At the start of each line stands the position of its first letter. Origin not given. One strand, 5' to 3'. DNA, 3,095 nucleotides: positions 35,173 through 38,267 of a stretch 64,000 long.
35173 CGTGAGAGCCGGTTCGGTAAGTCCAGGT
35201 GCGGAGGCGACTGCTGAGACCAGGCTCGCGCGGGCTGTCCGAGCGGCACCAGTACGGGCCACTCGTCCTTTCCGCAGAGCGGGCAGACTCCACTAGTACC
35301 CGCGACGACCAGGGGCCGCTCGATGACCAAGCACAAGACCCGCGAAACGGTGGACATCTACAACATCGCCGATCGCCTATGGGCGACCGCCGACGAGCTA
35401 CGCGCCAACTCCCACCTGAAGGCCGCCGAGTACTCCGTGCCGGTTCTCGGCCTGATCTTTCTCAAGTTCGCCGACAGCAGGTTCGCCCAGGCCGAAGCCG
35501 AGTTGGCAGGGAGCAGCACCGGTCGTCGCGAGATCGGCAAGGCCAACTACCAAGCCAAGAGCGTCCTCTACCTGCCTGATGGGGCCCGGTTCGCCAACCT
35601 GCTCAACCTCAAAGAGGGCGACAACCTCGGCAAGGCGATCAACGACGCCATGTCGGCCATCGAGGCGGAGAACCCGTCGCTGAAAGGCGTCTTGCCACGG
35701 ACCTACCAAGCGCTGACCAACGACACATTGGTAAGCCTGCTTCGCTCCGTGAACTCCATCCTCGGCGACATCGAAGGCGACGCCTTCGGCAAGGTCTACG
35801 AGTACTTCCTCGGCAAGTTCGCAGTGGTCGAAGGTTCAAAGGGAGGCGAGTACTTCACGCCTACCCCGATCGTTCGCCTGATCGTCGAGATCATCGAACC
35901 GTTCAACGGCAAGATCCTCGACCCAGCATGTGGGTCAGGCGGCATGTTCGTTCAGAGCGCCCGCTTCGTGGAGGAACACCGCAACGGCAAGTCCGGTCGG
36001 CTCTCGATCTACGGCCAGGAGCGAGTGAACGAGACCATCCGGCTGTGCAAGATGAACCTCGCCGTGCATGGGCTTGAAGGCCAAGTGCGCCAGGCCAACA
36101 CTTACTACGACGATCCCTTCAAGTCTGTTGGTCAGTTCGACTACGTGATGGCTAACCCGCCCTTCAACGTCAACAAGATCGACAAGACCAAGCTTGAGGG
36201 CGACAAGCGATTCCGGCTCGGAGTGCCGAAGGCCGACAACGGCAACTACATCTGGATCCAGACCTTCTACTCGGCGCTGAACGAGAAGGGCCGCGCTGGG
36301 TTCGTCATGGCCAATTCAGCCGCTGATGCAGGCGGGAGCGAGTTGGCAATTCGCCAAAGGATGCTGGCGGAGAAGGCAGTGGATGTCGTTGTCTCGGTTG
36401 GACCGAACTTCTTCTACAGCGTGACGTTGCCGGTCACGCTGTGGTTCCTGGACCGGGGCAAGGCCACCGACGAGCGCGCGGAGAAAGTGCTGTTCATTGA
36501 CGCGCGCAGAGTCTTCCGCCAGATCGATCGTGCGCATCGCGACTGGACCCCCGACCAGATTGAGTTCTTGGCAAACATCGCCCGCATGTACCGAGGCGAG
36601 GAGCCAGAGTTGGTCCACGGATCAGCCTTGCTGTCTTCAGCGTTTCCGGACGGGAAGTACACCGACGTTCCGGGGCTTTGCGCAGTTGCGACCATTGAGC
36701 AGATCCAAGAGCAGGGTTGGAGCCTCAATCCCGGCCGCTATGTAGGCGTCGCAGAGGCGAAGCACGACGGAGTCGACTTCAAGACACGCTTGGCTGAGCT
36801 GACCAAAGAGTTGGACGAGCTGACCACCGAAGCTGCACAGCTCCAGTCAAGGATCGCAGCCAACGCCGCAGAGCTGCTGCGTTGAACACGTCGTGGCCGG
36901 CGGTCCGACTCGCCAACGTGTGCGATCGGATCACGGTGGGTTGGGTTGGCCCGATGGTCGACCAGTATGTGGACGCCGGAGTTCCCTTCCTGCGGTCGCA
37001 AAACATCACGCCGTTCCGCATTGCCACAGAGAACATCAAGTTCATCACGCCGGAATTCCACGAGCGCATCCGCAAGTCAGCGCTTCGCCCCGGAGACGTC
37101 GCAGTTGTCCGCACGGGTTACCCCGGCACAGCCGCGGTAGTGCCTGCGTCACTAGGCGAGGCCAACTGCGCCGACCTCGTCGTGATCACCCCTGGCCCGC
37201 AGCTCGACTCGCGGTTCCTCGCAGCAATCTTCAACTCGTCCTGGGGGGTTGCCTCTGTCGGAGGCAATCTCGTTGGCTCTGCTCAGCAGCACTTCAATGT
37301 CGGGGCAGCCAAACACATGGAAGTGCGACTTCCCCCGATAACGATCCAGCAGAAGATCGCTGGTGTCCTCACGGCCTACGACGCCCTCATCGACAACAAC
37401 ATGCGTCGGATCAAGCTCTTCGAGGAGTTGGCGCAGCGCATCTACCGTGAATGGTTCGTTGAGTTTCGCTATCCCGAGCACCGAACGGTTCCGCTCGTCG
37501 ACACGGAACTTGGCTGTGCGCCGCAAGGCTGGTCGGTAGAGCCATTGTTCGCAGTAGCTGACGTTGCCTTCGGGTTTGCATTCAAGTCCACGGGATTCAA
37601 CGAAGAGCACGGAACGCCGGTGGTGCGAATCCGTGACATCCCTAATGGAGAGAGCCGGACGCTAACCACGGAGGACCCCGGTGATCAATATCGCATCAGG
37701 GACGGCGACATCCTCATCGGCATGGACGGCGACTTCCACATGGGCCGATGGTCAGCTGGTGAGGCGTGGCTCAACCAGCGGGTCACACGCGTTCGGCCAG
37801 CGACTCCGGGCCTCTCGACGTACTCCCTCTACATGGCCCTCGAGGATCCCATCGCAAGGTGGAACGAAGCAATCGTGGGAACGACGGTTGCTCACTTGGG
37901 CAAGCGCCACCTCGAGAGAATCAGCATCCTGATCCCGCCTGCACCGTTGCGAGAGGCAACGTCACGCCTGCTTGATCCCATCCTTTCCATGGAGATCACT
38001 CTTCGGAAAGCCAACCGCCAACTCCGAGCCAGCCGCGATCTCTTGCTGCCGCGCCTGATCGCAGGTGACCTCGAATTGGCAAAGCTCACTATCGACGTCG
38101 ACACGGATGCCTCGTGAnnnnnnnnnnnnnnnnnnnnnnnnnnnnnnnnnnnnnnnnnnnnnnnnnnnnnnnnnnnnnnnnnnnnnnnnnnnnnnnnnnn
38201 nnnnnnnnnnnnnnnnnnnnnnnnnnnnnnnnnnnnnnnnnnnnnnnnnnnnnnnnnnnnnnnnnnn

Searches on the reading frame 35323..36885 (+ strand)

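Call 6: search_protein_families(library=padloc, proteins=[window:35323-36885:+], max_evalue=0.01)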
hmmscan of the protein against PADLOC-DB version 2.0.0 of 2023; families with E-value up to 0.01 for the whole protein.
window:35323-36885:+ (520 aa): 43 families (the best 25 are shown)
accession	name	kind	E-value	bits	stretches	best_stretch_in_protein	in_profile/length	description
PDLC03035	MTase_I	-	6.2e-209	693.8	2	10-428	5-436/653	Type I methyltransferase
PDLC03019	MTase_I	-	2.6e-108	361.6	1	16-511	9-495/932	Type I methyltransferase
PDLC03240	MTase_II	-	4e-71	238.4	1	17-518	10-510/511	Type II methyltransferase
PDLC03031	MTase_I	-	2.2e-56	189.6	1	15-416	8-449/834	Type I methyltransferase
PDLC03022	MTase_I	-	1.2e-49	167.4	1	14-401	5-425/857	Type I methyltransferase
PDLC03027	MTase_I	-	2e-49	166.8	1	16-399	9-386/810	Type I methyltransferase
PDLC03026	MTase_I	-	2.9e-42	143.4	1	14-404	5-382/487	Type I methyltransferase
PDLC03039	MTase_I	-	3.4e-39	132.6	1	17-419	9-417/708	Type I methyltransferase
PDLC04134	mad2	-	3.7e-39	132.9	1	16-418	142-482/492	mads_2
PDLC03029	MTase_I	-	2.2e-37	126.9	1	148-404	150-428/661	Type I methyltransferase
PDLC03021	MTase_I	-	2.8e-37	126.7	1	12-511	7-489/491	Type I methyltransferase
PDLC03032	MTase_I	-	4.2e-37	125.7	1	17-404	10-393/1001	Type I methyltransferase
PDLC03028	MTase_I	-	7.7e-36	121.6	1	10-427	724-1166/1236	Type I methyltransferase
PDLC03038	MTase_I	-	2.5e-31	106.4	1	16-419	10-419/896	Type I methyltransferase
PDLC03033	MTase_I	-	3.2e-29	100.3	2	153-402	180-440/541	Type I methyltransferase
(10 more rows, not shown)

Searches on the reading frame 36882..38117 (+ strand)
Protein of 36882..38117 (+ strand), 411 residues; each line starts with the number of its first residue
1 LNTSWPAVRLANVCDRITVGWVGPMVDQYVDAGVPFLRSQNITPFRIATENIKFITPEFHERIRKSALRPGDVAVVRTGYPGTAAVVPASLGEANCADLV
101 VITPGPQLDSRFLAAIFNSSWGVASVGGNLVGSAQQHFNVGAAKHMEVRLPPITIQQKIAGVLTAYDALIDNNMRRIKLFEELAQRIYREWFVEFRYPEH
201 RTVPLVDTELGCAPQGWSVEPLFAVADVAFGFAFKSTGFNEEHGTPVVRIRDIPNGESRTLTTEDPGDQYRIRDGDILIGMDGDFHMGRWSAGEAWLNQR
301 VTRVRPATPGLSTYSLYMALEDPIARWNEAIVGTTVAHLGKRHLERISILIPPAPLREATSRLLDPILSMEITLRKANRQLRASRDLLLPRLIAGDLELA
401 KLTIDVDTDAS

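Call 6: search_protein_families(library=padloc, proteins=[window:36882-38117:+], max_evalue=0.01)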
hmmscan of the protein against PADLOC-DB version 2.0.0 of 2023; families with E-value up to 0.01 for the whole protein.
window:36882-38117:+ (411 aa): 106 families (the best 25 are shown)
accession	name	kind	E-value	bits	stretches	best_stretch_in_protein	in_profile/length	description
PDLC03172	Specificity_I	-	8e-57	191.2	1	1-408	1-430/431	Type I specificity subunit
PDLC03066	Specificity_I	-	2.2e-54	182.9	1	2-401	12-436/441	Type I specificity subunit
PDLC03089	Specificity_I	-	2.7e-48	163.2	2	1-195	1-197/446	Type I specificity subunit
PDLC03086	Specificity_I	-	2.2e-47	160.1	2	27-195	31-202/458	Type I specificity subunit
PDLC03150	Specificity_I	-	2.5e-47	159.8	1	4-180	244-420/475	Type I specificity subunit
PDLC03068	Specificity_I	-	3.3e-47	159.5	1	4-400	3-398/403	Type I specificity subunit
PDLC03168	Specificity_I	-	2.1e-43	147.5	2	1-195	1-194/459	Type I specificity subunit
PDLC03135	Specificity_I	-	1.1e-42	144.6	1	155-401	140-396/595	Type I specificity subunit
PDLC03099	Specificity_I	-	1.1e-40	138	1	132-407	109-400/405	Type I specificity subunit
PDLC03092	Specificity_I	-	2.2e-39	133.9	1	130-399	124-397/397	Type I specificity subunit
PDLC03163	Specificity_I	-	8.7e-39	131.8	2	28-248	30-258/434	Type I specificity subunit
PDLC03189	Specificity_I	-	2.8e-37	126.7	2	211-355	4-151/459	Type I specificity subunit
PDLC03107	Specificity_I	-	3.3e-35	119.9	2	217-388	3-176/392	Type I specificity subunit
PDLC03109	Specificity_I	-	4.3e-31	106.1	1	5-186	295-487/591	Type I specificity subunit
PDLC03173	Specificity_I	-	1.1e-29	101.9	1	47-368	92-426/463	Type I specificity subunit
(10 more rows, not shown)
